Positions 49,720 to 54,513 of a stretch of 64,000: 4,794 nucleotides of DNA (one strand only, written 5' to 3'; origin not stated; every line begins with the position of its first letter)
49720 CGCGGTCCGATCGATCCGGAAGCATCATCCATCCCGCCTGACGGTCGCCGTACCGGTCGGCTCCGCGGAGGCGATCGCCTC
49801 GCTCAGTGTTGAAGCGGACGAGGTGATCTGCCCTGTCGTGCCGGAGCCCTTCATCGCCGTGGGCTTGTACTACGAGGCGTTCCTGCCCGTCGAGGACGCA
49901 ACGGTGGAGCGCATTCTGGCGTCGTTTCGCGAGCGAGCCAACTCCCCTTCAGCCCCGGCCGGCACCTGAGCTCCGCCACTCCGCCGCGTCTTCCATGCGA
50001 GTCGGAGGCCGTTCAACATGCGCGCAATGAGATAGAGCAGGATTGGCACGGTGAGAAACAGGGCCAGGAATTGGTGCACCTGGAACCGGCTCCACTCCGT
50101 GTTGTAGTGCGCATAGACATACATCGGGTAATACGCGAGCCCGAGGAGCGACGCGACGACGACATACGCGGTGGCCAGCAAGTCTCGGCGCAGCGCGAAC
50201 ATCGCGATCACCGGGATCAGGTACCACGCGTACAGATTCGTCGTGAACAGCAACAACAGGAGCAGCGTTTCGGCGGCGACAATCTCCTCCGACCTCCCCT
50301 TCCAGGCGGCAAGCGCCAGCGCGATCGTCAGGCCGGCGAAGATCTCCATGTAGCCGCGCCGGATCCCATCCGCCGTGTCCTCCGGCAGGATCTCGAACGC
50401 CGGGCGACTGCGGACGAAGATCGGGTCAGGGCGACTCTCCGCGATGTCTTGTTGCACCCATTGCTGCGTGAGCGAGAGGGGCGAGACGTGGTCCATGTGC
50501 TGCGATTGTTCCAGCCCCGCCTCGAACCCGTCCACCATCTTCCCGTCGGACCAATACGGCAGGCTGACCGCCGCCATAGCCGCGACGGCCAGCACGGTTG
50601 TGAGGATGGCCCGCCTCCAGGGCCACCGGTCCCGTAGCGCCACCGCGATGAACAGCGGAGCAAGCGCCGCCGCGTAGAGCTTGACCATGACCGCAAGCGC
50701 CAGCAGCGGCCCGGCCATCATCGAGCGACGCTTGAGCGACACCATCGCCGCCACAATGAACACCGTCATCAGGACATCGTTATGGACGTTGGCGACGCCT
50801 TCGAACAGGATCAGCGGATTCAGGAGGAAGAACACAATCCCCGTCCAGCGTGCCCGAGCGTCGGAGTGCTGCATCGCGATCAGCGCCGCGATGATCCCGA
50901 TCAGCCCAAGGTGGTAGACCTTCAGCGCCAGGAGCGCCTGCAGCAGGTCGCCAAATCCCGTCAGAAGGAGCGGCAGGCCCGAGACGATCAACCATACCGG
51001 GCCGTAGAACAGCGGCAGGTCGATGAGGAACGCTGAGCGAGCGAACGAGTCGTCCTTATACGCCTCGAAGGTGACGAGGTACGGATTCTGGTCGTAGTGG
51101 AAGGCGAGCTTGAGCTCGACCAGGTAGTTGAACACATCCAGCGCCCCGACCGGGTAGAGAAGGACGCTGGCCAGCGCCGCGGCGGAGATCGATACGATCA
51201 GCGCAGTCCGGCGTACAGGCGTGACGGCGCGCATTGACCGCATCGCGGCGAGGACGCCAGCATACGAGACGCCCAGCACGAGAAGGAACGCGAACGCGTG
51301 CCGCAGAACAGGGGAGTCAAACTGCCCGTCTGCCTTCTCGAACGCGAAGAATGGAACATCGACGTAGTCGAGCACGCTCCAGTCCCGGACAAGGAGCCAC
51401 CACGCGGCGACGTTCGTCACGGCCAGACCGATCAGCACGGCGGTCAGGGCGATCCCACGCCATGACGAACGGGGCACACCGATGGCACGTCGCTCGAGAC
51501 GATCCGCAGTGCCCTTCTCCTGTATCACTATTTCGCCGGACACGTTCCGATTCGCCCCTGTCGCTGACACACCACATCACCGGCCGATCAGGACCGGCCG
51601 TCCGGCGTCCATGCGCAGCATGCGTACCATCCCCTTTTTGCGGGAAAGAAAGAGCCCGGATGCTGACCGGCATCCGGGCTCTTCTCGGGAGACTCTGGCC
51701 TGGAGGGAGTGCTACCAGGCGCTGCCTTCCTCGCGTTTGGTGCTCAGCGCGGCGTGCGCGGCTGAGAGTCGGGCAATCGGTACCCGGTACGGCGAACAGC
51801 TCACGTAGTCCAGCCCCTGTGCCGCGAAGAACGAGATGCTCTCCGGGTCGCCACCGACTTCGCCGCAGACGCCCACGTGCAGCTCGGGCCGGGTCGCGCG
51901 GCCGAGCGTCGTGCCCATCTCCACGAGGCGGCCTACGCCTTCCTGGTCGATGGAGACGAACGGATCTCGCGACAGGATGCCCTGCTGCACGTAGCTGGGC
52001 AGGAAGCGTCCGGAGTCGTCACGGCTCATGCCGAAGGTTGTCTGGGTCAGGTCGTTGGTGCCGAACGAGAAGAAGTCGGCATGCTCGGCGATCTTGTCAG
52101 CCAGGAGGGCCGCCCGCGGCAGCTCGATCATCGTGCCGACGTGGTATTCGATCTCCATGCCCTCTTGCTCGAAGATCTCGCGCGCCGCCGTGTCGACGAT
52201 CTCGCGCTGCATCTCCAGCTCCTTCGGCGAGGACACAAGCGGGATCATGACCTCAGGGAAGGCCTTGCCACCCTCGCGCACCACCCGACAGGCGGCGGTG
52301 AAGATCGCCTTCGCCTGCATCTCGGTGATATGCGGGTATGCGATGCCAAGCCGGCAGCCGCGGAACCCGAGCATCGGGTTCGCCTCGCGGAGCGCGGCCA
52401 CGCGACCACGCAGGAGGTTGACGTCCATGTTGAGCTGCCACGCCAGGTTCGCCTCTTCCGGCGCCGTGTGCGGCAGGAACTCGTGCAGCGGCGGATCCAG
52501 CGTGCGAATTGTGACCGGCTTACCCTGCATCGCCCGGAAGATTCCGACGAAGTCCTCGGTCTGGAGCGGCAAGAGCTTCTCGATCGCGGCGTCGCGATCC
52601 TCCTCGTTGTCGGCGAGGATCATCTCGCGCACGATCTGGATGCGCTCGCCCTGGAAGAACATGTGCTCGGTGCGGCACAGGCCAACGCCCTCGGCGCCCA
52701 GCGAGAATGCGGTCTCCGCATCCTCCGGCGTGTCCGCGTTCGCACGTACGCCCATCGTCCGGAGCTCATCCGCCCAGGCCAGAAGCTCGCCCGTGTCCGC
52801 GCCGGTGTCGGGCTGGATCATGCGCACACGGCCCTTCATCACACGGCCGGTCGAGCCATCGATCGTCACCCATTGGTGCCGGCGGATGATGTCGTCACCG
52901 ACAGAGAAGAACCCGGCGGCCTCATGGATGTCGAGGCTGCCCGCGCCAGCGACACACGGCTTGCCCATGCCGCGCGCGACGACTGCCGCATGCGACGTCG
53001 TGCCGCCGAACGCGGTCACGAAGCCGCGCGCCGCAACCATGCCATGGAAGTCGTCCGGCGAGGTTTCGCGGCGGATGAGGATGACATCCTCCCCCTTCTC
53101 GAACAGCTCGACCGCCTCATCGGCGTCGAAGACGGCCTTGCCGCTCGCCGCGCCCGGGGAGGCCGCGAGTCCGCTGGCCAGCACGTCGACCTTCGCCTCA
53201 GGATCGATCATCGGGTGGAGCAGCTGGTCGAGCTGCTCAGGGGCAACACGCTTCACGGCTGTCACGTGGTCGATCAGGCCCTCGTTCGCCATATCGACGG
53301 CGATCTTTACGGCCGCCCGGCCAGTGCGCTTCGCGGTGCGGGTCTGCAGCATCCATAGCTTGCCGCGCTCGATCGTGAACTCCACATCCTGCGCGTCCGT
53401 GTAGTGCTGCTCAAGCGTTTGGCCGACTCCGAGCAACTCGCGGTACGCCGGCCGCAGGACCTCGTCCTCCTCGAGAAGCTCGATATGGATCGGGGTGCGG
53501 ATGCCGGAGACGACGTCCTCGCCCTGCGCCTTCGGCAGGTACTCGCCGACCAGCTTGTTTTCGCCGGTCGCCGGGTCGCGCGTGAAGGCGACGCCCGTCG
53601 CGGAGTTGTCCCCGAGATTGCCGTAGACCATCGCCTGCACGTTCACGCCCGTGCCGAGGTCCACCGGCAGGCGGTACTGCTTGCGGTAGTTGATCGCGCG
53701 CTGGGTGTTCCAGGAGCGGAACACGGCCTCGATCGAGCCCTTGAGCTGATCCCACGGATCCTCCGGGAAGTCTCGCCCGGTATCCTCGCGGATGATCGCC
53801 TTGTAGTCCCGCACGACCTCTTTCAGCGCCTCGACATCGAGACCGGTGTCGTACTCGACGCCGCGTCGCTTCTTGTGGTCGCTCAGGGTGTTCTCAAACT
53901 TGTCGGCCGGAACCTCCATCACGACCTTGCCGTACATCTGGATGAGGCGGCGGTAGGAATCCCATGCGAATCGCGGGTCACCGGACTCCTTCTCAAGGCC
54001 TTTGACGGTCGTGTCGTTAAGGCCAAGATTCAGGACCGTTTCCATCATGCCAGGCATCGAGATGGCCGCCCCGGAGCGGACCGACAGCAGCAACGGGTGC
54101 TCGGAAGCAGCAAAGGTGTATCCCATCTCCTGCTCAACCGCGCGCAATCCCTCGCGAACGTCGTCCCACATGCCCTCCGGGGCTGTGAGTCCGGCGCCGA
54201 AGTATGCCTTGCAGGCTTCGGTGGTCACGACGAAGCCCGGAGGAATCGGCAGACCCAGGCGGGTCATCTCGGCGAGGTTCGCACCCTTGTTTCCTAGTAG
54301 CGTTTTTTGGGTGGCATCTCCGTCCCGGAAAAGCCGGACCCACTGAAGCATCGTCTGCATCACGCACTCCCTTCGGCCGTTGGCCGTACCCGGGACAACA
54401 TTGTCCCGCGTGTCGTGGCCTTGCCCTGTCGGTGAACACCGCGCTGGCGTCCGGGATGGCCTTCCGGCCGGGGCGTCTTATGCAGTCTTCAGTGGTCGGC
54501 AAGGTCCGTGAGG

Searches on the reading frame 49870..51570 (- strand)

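Call 64: search_protein_families(library=pfam, proteins=[window:49870-51570:-], max_evalue=0.0001)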
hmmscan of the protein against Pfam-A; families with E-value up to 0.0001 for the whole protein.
window:49870-51570:- (566 aa): 1 family
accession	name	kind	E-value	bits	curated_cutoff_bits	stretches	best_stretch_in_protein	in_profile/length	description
PF09594.16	GT87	-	7.7e-05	23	25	1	189-439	3-230/237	Glycosyltransferase family 87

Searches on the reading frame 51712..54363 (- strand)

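Call 64: search_protein_families(library=pfam, proteins=[window:51712-54363:-], max_evalue=0.0001)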
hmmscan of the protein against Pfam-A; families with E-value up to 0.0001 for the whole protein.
window:51712-54363:- (883 aa): 3 families
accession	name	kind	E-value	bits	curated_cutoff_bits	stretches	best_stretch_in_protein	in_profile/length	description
PF02896.24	PEP-utilizers_C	-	3.1e-83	279.8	22.8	1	522-871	5-291/293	PEP-utilising enzyme, PEP-binding domain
PF01326.24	PPDK_N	-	7.2e-50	170.6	27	3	65-300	77-226/328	Pyruvate phosphate dikinase, AMP/ATP-binding domain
PF00391.29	PEP-utilizers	-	1.4e-23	82.7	23.1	1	425-506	3-72/72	PEP-utilising enzyme, mobile domain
